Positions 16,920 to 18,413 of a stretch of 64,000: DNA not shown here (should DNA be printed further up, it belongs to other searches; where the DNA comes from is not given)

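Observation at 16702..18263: Archaeal triceptide-like locus: precursor with about 13 H/Y-x-D/E motifs next to a SPASM rSAM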

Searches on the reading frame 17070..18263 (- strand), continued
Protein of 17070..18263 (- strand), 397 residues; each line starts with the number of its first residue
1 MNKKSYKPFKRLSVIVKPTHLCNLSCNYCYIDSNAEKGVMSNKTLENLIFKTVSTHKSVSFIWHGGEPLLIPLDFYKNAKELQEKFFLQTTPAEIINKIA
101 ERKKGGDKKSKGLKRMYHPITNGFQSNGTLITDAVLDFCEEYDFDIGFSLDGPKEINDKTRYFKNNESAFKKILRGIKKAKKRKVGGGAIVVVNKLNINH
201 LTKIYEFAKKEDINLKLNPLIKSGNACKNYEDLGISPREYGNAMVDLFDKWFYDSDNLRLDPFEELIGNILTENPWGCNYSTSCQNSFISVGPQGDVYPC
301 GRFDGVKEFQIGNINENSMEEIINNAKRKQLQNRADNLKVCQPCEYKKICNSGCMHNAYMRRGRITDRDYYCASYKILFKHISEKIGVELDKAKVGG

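Call 21: search_solved_structures(query=window:17070-18263:-, max_evalue=0.00001, show_alignments=1)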
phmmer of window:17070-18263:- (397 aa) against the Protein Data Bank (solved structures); distinct sequences matched with E-value up to 0.00001: 4.
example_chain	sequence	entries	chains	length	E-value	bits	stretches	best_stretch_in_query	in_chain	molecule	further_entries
4k37_A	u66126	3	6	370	3.1e-38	134.9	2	120-382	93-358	Anaerobic sulfatase-maturating enzyme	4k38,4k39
4k36_A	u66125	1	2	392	4.2e-38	134.4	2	120-382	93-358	Anaerobic sulfatase-maturating enzyme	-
9gm3_A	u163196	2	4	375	1.8e-16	63.2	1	120-391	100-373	ChlB radical SAM domain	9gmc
5wgg_A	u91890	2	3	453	6.2e-15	58.1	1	17-360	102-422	Radical SAM domain protein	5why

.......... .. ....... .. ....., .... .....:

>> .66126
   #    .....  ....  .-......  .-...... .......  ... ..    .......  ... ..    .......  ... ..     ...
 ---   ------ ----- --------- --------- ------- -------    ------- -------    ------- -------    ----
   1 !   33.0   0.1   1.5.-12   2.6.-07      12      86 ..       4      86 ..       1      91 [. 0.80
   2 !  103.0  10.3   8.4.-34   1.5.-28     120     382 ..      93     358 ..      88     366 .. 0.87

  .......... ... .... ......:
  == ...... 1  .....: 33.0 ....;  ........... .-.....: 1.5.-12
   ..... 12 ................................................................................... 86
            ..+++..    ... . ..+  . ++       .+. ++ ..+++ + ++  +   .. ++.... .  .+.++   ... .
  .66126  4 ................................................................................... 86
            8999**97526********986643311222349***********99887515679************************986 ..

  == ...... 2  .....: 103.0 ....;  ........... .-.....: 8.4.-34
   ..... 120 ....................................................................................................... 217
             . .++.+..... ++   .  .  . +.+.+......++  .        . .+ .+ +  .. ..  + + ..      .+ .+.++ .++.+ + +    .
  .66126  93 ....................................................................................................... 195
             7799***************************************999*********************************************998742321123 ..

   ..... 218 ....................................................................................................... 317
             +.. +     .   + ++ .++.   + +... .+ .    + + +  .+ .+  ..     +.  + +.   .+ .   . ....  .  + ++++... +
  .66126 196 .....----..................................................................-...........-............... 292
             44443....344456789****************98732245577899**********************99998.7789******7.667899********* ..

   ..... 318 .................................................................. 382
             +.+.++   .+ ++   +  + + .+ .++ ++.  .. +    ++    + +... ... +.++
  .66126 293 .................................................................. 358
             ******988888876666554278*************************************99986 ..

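Call 45: search_protein_families(library=ncbifam, proteins=[L038:3986-5182:+, L057:3998-5200:+, L020:3941-5101:+, L027:3540-4694:+, L047:1824-2996:+, L001:3986-5086:+, L008:3995-5092:+, L048:4001-5077:+, L025:3998-5107:+, L017:3866-5089:+], max_evalue=1e-30)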
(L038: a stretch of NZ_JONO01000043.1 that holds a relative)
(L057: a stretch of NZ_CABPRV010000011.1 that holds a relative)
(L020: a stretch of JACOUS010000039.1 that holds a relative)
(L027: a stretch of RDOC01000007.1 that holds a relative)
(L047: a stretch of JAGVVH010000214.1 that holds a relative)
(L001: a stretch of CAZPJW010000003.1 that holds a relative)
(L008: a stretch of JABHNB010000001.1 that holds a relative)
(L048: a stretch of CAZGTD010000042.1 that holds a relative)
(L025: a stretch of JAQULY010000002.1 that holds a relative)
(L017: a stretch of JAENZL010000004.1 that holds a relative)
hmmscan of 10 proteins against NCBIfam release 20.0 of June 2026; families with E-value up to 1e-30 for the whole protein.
L038:3986-5182:+ (398 aa): 14 families
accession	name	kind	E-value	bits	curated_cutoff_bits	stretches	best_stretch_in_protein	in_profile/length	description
NF041298.1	rSAM_mat_DynA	equivalog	2.6e-183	608.9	450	1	3-358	1-355/356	dynobactin maturation radical SAM/SPASM protein DynA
TIGR03942.1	sulfatase_rSAM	equivalog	3.3e-76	256.7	349.45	1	7-357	4-358/363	anaerobic sulfatase maturase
NF041300.1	rSAM_mat_DarW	exception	1.5e-53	182.1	650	1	3-356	41-398/415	radical SAM/SPASM peptide maturase DarW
NF010321.0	PRK13758.1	equivalog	3.4e-51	174.5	441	1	6-356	7-362/370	anaerobic sulfatase-maturase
NF010308.0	PRK13745.1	equivalog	3.4e-50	171.2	484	1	7-354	17-383/412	anaerobic sulfatase-maturation protein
NF038005.1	rSAM_mat_DarE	equivalog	4.9e-42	144.2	650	1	4-325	75-402/432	darobactin maturation radical SAM/SPASM protein DarE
NF047865.1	rSAM_PapB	equivalog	3e-41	141.7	340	1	10-327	10-320/330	PapB family radical SAM/SPASM ranthipeptide maturase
NF041707.1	rSAM_YhhB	equivalog_domain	1.2e-39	136.2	445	1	7-358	6-367/369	cyclophane-forming radical SAM/SPASM peptide maturase YhhB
TIGR04083.1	rSAM_pep_methan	hypoth_equivalog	2.3e-38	132.1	300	1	7-359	4-346/376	TIGR04083 family peptide-modifying radical SAM enzyme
TIGR04261.1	rSAM_GlyRichRpt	subfamily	6.1e-38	130.8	310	1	7-328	1-332/363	cyclophane-forming radical SAM/SPASM peptide maturase GrrM/OscB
NF041718.1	rSAM_phane_AMC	equivalog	9.6e-37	126.8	425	1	6-338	9-341/362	cyclophane-forming radical SAM peptide maturase AmcB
TIGR04163.1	rSAM_cobopep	equivalog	1.5e-35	122.8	375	1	7-347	68-409/428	peptide-modifying radical SAM enzyme CbpB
TIGR03906.1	quino_hemo_SAM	equivalog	3.6e-35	121.5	453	1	8-345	99-436/467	quinohemoprotein amine dehydrogenase maturation protein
NF038107.1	rSAM_NF038107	equivalog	1.2e-31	110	600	1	7-356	89-427/444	Cys-every-fifth radical SAM/SPASM peptide maturase CefB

L057:3998-5200:+ (400 aa): 14 families
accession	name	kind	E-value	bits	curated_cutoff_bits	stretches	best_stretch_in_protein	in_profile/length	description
NF041298.1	rSAM_mat_DynA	equivalog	7.2e-177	587.7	450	1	3-356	1-355/356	dynobactin maturation radical SAM/SPASM protein DynA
TIGR03942.1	sulfatase_rSAM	equivalog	5.3e-71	239.6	349.45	1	7-357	4-360/363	anaerobic sulfatase maturase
NF010321.0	PRK13758.1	equivalog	2.6e-48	165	441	1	6-355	7-363/370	anaerobic sulfatase-maturase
NF041300.1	rSAM_mat_DarW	exception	3.9e-48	164.3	650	1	2-363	40-407/415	radical SAM/SPASM peptide maturase DarW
TIGR04083.1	rSAM_pep_methan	hypoth_equivalog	1.3e-44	152.6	300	1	7-356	4-345/376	TIGR04083 family peptide-modifying radical SAM enzyme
NF010308.0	PRK13745.1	equivalog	4.2e-44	151.1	484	1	7-354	17-385/412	anaerobic sulfatase-maturation protein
NF041718.1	rSAM_phane_AMC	equivalog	4.7e-41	141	425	1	6-212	9-209/362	cyclophane-forming radical SAM peptide maturase AmcB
NF038005.1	rSAM_mat_DarE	equivalog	2.2e-40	138.8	650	1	2-324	73-402/432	darobactin maturation radical SAM/SPASM protein DarE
NF047865.1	rSAM_PapB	equivalog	2.4e-39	135.5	340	1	10-334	10-328/330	PapB family radical SAM/SPASM ranthipeptide maturase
NF041707.1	rSAM_YhhB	equivalog_domain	4.8e-38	131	445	1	7-356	6-367/369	cyclophane-forming radical SAM/SPASM peptide maturase YhhB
TIGR04163.1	rSAM_cobopep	equivalog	7e-33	114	375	1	7-346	68-410/428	peptide-modifying radical SAM enzyme CbpB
TIGR04261.1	rSAM_GlyRichRpt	subfamily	8.2e-33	113.9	310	0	7-185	1-185/363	cyclophane-forming radical SAM/SPASM peptide maturase GrrM/OscB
TIGR04269.1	SAM_SPASM_FxsB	subfamily_domain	1.5e-31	109.8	370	1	6-351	5-362/363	FxsB family cyclophane-forming radical SAM/SPASM peptide maturase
TIGR03906.1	quino_hemo_SAM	equivalog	4.1e-31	108.1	453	0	10-140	101-233/467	quinohemoprotein amine dehydrogenase maturation protein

L020:3941-5101:+ (386 aa): 16 families
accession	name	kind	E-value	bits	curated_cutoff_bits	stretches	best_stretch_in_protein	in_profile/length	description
NF041298.1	rSAM_mat_DynA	equivalog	3.4e-88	296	450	1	27-376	3-355/356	dynobactin maturation radical SAM/SPASM protein DynA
TIGR03942.1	sulfatase_rSAM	equivalog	2.7e-68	230.7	349.45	1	29-376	5-359/363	anaerobic sulfatase maturase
NF041707.1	rSAM_YhhB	equivalog_domain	2.1e-54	184.9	445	1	27-377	4-368/369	cyclophane-forming radical SAM/SPASM peptide maturase YhhB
TIGR04083.1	rSAM_pep_methan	hypoth_equivalog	2.2e-54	184.8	300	1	34-380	9-349/376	TIGR04083 family peptide-modifying radical SAM enzyme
NF010321.0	PRK13758.1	equivalog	1.2e-48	166.1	441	1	28-376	8-364/370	anaerobic sulfatase-maturase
TIGR04163.1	rSAM_cobopep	equivalog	3.5e-47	161.1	375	1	24-361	63-406/428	peptide-modifying radical SAM enzyme CbpB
NF041300.1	rSAM_mat_DarW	exception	1.5e-46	159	650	1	23-383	39-407/415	radical SAM/SPASM peptide maturase DarW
NF047865.1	rSAM_PapB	equivalog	1.6e-44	152.5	340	1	32-354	10-328/330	PapB family radical SAM/SPASM ranthipeptide maturase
NF010308.0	PRK13745.1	equivalog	1.6e-42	145.9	484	1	20-373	8-384/412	anaerobic sulfatase-maturation protein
TIGR04261.1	rSAM_GlyRichRpt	subfamily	3.9e-40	138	310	1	32-363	4-349/363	cyclophane-forming radical SAM/SPASM peptide maturase GrrM/OscB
NF038005.1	rSAM_mat_DarE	equivalog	8.9e-38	130.2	650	1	25-372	74-430/432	darobactin maturation radical SAM/SPASM protein DarE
NF041718.1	rSAM_phane_AMC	equivalog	2.2e-37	128.9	425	1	27-361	8-347/362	cyclophane-forming radical SAM peptide maturase AmcB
TIGR03978.1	rSAM_paired_1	equivalog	1.4e-34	119.7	370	1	34-377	92-454/466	His-Xaa-Ser system radical SAM maturase HxsB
TIGR04269.1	SAM_SPASM_FxsB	subfamily_domain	3.6e-33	115.1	370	1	28-371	5-362/363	FxsB family cyclophane-forming radical SAM/SPASM peptide maturase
TIGR03974.1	rSAM_six_Cys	equivalog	1.4e-31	109.9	425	1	30-360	102-435/451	thioether cross-link-forming SCIFF peptide maturase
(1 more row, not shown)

L027:3540-4694:+ (384 aa): 15 families
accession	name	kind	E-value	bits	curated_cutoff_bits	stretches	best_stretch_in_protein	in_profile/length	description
NF041298.1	rSAM_mat_DynA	equivalog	2.2e-85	286.8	450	1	28-375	3-352/356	dynobactin maturation radical SAM/SPASM protein DynA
TIGR03942.1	sulfatase_rSAM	equivalog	3.5e-73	246.8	349.45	1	32-376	7-357/363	anaerobic sulfatase maturase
NF041707.1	rSAM_YhhB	equivalog_domain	8.9e-55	186.1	445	1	28-376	4-365/369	cyclophane-forming radical SAM/SPASM peptide maturase YhhB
NF010321.0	PRK13758.1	equivalog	4.5e-52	177.4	441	1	31-377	9-363/370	anaerobic sulfatase-maturase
TIGR04083.1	rSAM_pep_methan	hypoth_equivalog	2.5e-51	174.7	300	1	35-375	9-342/376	TIGR04083 family peptide-modifying radical SAM enzyme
NF010308.0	PRK13745.1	equivalog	1.3e-45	156.1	484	1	21-372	8-381/412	anaerobic sulfatase-maturation protein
NF041300.1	rSAM_mat_DarW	exception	1.2e-43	149.5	650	1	10-375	27-397/415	radical SAM/SPASM peptide maturase DarW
NF047865.1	rSAM_PapB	equivalog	4.1e-43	147.9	340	1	32-349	9-321/330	PapB family radical SAM/SPASM ranthipeptide maturase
TIGR04163.1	rSAM_cobopep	equivalog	3.1e-41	141.5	375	1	24-362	62-405/428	peptide-modifying radical SAM enzyme CbpB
TIGR04261.1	rSAM_GlyRichRpt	subfamily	1.1e-38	133.2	310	1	32-349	3-332/363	cyclophane-forming radical SAM/SPASM peptide maturase GrrM/OscB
NF038005.1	rSAM_mat_DarE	equivalog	3e-36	125.1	650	1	28-373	76-429/432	darobactin maturation radical SAM/SPASM protein DarE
TIGR04269.1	SAM_SPASM_FxsB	subfamily_domain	3.6e-33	115.1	370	1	29-372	5-361/363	FxsB family cyclophane-forming radical SAM/SPASM peptide maturase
TIGR03978.1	rSAM_paired_1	equivalog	4e-33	114.9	370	1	10-377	67-452/466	His-Xaa-Ser system radical SAM maturase HxsB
NF041718.1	rSAM_phane_AMC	equivalog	1.5e-32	113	425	1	27-198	7-177/362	cyclophane-forming radical SAM peptide maturase AmcB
NF038107.1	rSAM_NF038107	equivalog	6.6e-32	110.8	600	1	35-353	94-409/444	Cys-every-fifth radical SAM/SPASM peptide maturase CefB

L047:1824-2996:+ (390 aa): 13 families
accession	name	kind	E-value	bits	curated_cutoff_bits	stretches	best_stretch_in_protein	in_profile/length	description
NF041298.1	rSAM_mat_DynA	equivalog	1.5e-86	290.7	450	1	37-380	2-354/356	dynobactin maturation radical SAM/SPASM protein DynA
TIGR03942.1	sulfatase_rSAM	equivalog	5.5e-70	236.2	349.45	1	45-381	10-359/363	anaerobic sulfatase maturase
TIGR04083.1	rSAM_pep_methan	hypoth_equivalog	1.2e-56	192.2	300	1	40-386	4-350/376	TIGR04083 family peptide-modifying radical SAM enzyme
NF010321.0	PRK13758.1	equivalog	8.6e-56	189.7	441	1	42-379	10-362/370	anaerobic sulfatase-maturase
NF041300.1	rSAM_mat_DarW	exception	4.5e-42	144.3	650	1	37-352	42-371/415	radical SAM/SPASM peptide maturase DarW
NF010308.0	PRK13745.1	equivalog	1.9e-38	132.5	484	0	41-209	18-197/412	anaerobic sulfatase-maturation protein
TIGR04261.1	rSAM_GlyRichRpt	subfamily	3.1e-38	131.7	310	1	40-352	1-332/363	cyclophane-forming radical SAM/SPASM peptide maturase GrrM/OscB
NF041718.1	rSAM_phane_AMC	equivalog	4.2e-38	131.3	425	0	39-204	9-177/362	cyclophane-forming radical SAM peptide maturase AmcB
TIGR04163.1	rSAM_cobopep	equivalog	1.7e-37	129.2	375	1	31-374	59-414/428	peptide-modifying radical SAM enzyme CbpB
NF038005.1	rSAM_mat_DarE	equivalog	5.2e-37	127.6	650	1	38-350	76-403/432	darobactin maturation radical SAM/SPASM protein DarE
NF047865.1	rSAM_PapB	equivalog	5.7e-36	124.4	340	1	44-352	11-321/330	PapB family radical SAM/SPASM ranthipeptide maturase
TIGR03978.1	rSAM_paired_1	equivalog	3.6e-33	115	370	0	40-203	87-258/466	His-Xaa-Ser system radical SAM maturase HxsB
TIGR03906.1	quino_hemo_SAM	equivalog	1.1e-31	110.1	453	1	42-366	100-434/467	quinohemoprotein amine dehydrogenase maturation protein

L001:3986-5086:+ (366 aa): 15 families
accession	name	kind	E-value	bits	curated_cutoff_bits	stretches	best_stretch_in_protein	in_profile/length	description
NF041298.1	rSAM_mat_DynA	equivalog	8.8e-96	321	450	1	14-356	4-353/356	dynobactin maturation radical SAM/SPASM protein DynA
TIGR03942.1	sulfatase_rSAM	equivalog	3.7e-75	253.2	349.45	1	13-358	2-359/363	anaerobic sulfatase maturase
TIGR04083.1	rSAM_pep_methan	hypoth_equivalog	9e-55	186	300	1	13-363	2-350/376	TIGR04083 family peptide-modifying radical SAM enzyme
NF041300.1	rSAM_mat_DarW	exception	9.9e-53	179.4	650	1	2-363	32-405/415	radical SAM/SPASM peptide maturase DarW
NF010308.0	PRK13745.1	equivalog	2.9e-52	178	484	1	9-357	11-386/412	anaerobic sulfatase-maturation protein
NF010321.0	PRK13758.1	equivalog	1.8e-48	165.6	441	1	9-351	2-357/370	anaerobic sulfatase-maturase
NF041707.1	rSAM_YhhB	equivalog_domain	1.4e-40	139.4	445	1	12-358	3-367/369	cyclophane-forming radical SAM/SPASM peptide maturase YhhB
TIGR04163.1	rSAM_cobopep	equivalog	2.9e-40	138.3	375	1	12-346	65-409/428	peptide-modifying radical SAM enzyme CbpB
NF038005.1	rSAM_mat_DarE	equivalog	8.6e-40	136.8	650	1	9-354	72-430/432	darobactin maturation radical SAM/SPASM protein DarE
TIGR04261.1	rSAM_GlyRichRpt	subfamily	4.8e-39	134.4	310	1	15-337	1-340/363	cyclophane-forming radical SAM/SPASM peptide maturase GrrM/OscB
NF047865.1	rSAM_PapB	equivalog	1.1e-38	133.3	340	1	14-335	6-327/330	PapB family radical SAM/SPASM ranthipeptide maturase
NF041718.1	rSAM_phane_AMC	equivalog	9.1e-33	113.7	425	0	12-184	7-181/362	cyclophane-forming radical SAM peptide maturase AmcB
TIGR04064.1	rSAM_nif11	equivalog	5.3e-31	107.8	518.7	0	18-148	85-222/459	nif11-like peptide radical SAM maturase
TIGR04269.1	SAM_SPASM_FxsB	subfamily_domain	6.5e-31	107.7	370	0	13-354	4-363/363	FxsB family cyclophane-forming radical SAM/SPASM peptide maturase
TIGR03906.1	quino_hemo_SAM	equivalog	7.5e-31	107.3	453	0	13-344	96-435/467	quinohemoprotein amine dehydrogenase maturation protein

L008:3995-5092:+ (365 aa): 16 families
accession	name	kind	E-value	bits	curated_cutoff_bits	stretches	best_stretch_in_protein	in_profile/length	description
NF041298.1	rSAM_mat_DynA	equivalog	2.7e-83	279.9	450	1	3-353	1-355/356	dynobactin maturation radical SAM/SPASM protein DynA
TIGR03942.1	sulfatase_rSAM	equivalog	3.6e-73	246.7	349.45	1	6-352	3-358/363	anaerobic sulfatase maturase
TIGR04083.1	rSAM_pep_methan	hypoth_equivalog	3.9e-64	216.9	300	1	6-360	3-352/376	TIGR04083 family peptide-modifying radical SAM enzyme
NF010321.0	PRK13758.1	equivalog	1.2e-55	189.1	441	1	3-347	4-358/370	anaerobic sulfatase-maturase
NF041300.1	rSAM_mat_DarW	exception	3.1e-50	171.2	650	1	3-363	41-410/415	radical SAM/SPASM peptide maturase DarW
NF010308.0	PRK13745.1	equivalog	2.8e-47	161.6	484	0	6-178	16-191/412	anaerobic sulfatase-maturation protein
NF038005.1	rSAM_mat_DarE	equivalog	6.8e-47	160.2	650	1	4-349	75-430/432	darobactin maturation radical SAM/SPASM protein DarE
NF047865.1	rSAM_PapB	equivalog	3.4e-45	154.7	340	1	10-328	10-325/330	PapB family radical SAM/SPASM ranthipeptide maturase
NF041707.1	rSAM_YhhB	equivalog_domain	1.3e-44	152.6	445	1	4-354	3-368/369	cyclophane-forming radical SAM/SPASM peptide maturase YhhB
TIGR04163.1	rSAM_cobopep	equivalog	1.2e-43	149.5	375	1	5-346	66-414/428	peptide-modifying radical SAM enzyme CbpB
TIGR04261.1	rSAM_GlyRichRpt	subfamily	6.5e-39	134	310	1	7-324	1-331/363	cyclophane-forming radical SAM/SPASM peptide maturase GrrM/OscB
NF040492.1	not_ScfB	exception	1.4e-38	133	855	1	10-350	102-444/450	ScfB-related radical SAM/SPASM orphan maturase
NF041718.1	rSAM_phane_AMC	equivalog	2.8e-37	128.6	425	1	4-323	7-330/362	cyclophane-forming radical SAM peptide maturase AmcB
TIGR04269.1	SAM_SPASM_FxsB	subfamily_domain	2.1e-34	119.2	370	1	6-348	5-362/363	FxsB family cyclophane-forming radical SAM/SPASM peptide maturase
TIGR03974.1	rSAM_six_Cys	equivalog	1.2e-33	116.7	425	1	10-349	104-444/451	thioether cross-link-forming SCIFF peptide maturase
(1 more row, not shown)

L048:4001-5077:+ (359 aa): 11 families
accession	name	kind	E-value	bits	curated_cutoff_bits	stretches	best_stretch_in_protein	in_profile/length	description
NF041298.1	rSAM_mat_DynA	equivalog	1.1e-87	294.3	450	1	2-359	2-353/356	dynobactin maturation radical SAM/SPASM protein DynA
TIGR03942.1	sulfatase_rSAM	equivalog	3.8e-65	220.3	349.45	1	3-359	2-357/363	anaerobic sulfatase maturase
TIGR04083.1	rSAM_pep_methan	hypoth_equivalog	3.2e-59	200.7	300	1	3-358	2-342/376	TIGR04083 family peptide-modifying radical SAM enzyme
NF010321.0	PRK13758.1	equivalog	2.3e-45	155.3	441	1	2-354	5-357/370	anaerobic sulfatase-maturase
NF041707.1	rSAM_YhhB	equivalog_domain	6.7e-44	150.3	445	1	2-359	3-365/369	cyclophane-forming radical SAM/SPASM peptide maturase YhhB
NF038005.1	rSAM_mat_DarE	equivalog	6.6e-43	147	650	1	2-358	75-431/432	darobactin maturation radical SAM/SPASM protein DarE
NF041300.1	rSAM_mat_DarW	exception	4.3e-42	144.4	650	1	2-356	42-395/415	radical SAM/SPASM peptide maturase DarW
NF041718.1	rSAM_phane_AMC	equivalog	3.5e-39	134.8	425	1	2-345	7-346/362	cyclophane-forming radical SAM peptide maturase AmcB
NF010308.0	PRK13745.1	equivalog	1.6e-37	129.5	484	1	2-356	14-382/412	anaerobic sulfatase-maturation protein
NF047865.1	rSAM_PapB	equivalog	1.1e-33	116.9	340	1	8-339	10-328/330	PapB family radical SAM/SPASM ranthipeptide maturase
TIGR04261.1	rSAM_GlyRichRpt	subfamily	2.8e-31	108.9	310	0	5-348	1-349/363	cyclophane-forming radical SAM/SPASM peptide maturase GrrM/OscB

L025:3998-5107:+ (369 aa): 9 families
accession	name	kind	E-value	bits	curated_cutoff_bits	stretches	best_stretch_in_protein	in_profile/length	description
NF041298.1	rSAM_mat_DynA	equivalog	2.5e-73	247.1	450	1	4-358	3-355/356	dynobactin maturation radical SAM/SPASM protein DynA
TIGR03942.1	sulfatase_rSAM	equivalog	1.1e-49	169.4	349.45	1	4-358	2-359/363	anaerobic sulfatase maturase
TIGR04083.1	rSAM_pep_methan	hypoth_equivalog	3e-43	148.1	300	1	4-364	2-351/376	TIGR04083 family peptide-modifying radical SAM enzyme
NF041707.1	rSAM_YhhB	equivalog_domain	1.8e-35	122.6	445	1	3-359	3-368/369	cyclophane-forming radical SAM/SPASM peptide maturase YhhB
NF047865.1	rSAM_PapB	equivalog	2.5e-35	122.3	340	1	9-328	10-319/330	PapB family radical SAM/SPASM ranthipeptide maturase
NF010321.0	PRK13758.1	equivalog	1.1e-34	120.3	441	1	5-351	7-357/370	anaerobic sulfatase-maturase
NF041300.1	rSAM_mat_DarW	exception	1.2e-32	113.2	650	1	2-365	41-407/415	radical SAM/SPASM peptide maturase DarW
NF038005.1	rSAM_mat_DarE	equivalog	2.9e-32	112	650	1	3-328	75-403/432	darobactin maturation radical SAM/SPASM protein DarE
TIGR04163.1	rSAM_cobopep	equivalog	2e-31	109.2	375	1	3-351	65-414/428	peptide-modifying radical SAM enzyme CbpB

L017:3866-5089:+ (407 aa): 16 families
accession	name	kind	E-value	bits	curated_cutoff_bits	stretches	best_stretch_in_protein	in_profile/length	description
NF041298.1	rSAM_mat_DynA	equivalog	1.4e-96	323.6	450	1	51-394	4-355/356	dynobactin maturation radical SAM/SPASM protein DynA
TIGR03942.1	sulfatase_rSAM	equivalog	3.1e-81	273.2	349.45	1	50-393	2-358/363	anaerobic sulfatase maturase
NF010321.0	PRK13758.1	equivalog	3.1e-62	210.9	441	1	46-386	2-356/370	anaerobic sulfatase-maturase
TIGR04083.1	rSAM_pep_methan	hypoth_equivalog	5.6e-61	206.5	300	1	50-401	2-352/376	TIGR04083 family peptide-modifying radical SAM enzyme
NF038005.1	rSAM_mat_DarE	equivalog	8.4e-53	179.6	650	1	38-392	64-432/432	darobactin maturation radical SAM/SPASM protein DarE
TIGR04261.1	rSAM_GlyRichRpt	subfamily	2.4e-49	168.3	310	1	52-397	1-362/363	cyclophane-forming radical SAM/SPASM peptide maturase GrrM/OscB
NF041300.1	rSAM_mat_DarW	exception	2.4e-48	165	650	1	44-402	37-408/415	radical SAM/SPASM peptide maturase DarW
NF047865.1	rSAM_PapB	equivalog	2.8e-48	164.9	340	1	51-373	6-329/330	PapB family radical SAM/SPASM ranthipeptide maturase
NF010308.0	PRK13745.1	equivalog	7.5e-48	163.4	484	1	46-391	11-384/412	anaerobic sulfatase-maturation protein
TIGR04163.1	rSAM_cobopep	equivalog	3.1e-44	151.4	375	1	46-401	62-428/428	peptide-modifying radical SAM enzyme CbpB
NF041718.1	rSAM_phane_AMC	equivalog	5.7e-43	147.3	425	1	47-383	5-351/362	cyclophane-forming radical SAM peptide maturase AmcB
NF041707.1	rSAM_YhhB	equivalog_domain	8.5e-43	146.7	445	1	49-395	3-368/369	cyclophane-forming radical SAM/SPASM peptide maturase YhhB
TIGR03906.1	quino_hemo_SAM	equivalog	2.7e-34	118.6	453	1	49-374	95-428/467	quinohemoprotein amine dehydrogenase maturation protein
NF040492.1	not_ScfB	exception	1.1e-33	116.8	855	1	50-389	97-442/450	ScfB-related radical SAM/SPASM orphan maturase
TIGR03974.1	rSAM_six_Cys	equivalog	2.9e-33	115.4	425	1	49-377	98-433/451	thioether cross-link-forming SCIFF peptide maturase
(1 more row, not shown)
